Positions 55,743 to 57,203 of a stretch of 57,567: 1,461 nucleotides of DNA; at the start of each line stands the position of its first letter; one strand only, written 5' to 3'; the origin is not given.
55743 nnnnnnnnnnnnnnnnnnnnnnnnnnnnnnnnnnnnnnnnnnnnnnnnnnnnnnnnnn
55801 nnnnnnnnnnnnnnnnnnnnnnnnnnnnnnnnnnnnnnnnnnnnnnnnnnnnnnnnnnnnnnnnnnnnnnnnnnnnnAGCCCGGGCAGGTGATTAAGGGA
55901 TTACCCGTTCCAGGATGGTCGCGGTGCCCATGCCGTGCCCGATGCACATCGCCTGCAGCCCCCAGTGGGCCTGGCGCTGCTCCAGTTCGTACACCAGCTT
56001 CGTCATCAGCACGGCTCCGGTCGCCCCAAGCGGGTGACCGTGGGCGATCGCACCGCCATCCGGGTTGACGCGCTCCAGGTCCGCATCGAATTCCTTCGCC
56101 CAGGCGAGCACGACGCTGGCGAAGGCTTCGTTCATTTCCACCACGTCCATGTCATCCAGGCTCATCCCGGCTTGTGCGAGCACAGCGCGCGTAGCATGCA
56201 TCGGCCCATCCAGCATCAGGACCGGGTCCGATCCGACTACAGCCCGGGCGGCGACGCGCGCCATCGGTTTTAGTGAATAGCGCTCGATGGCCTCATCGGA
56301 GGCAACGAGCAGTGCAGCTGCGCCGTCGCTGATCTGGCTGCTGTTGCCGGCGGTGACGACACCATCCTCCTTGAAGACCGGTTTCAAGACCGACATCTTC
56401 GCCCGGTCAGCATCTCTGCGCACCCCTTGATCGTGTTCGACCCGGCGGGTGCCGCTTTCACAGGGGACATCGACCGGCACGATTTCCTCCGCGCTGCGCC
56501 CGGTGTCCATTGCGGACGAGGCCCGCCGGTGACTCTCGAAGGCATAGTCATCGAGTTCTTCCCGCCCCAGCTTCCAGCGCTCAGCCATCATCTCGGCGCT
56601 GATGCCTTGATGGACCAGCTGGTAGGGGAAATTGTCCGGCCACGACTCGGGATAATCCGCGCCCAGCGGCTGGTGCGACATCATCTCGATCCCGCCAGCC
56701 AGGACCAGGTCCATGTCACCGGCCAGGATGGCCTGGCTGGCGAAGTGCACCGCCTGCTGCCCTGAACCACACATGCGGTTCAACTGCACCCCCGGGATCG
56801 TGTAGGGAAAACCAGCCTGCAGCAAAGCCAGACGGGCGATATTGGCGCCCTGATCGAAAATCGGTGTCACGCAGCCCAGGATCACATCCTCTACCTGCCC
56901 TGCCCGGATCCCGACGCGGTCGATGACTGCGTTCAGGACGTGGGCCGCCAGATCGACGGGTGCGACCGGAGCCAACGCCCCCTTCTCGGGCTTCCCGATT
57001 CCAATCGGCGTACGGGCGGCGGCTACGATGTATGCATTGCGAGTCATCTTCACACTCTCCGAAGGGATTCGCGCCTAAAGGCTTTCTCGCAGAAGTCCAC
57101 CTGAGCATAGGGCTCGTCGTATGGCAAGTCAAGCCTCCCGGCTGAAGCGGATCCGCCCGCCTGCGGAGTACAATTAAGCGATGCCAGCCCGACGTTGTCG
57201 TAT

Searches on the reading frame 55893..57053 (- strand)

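Call 59: search_protein_families(library=pfam, proteins=[window:55893-57053:-], max_evalue=0.0001)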
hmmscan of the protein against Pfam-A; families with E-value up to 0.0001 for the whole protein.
window:55893-57053:- (386 aa): 3 families
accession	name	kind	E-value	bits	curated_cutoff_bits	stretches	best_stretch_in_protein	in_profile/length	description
PF00108.29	Thiolase_N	-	2.6e-67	227.4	26.4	1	8-253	2-259/260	Thiolase, N-terminal domain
PF02803.24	Thiolase_C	-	7.1e-41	139.1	27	1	261-383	1-123/123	Thiolase, C-terminal domain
PF00109.32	ketoacyl-synt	-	1.5e-05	25.1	20.8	1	94-128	173-207/252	Beta-ketoacyl synthase, N-terminal domain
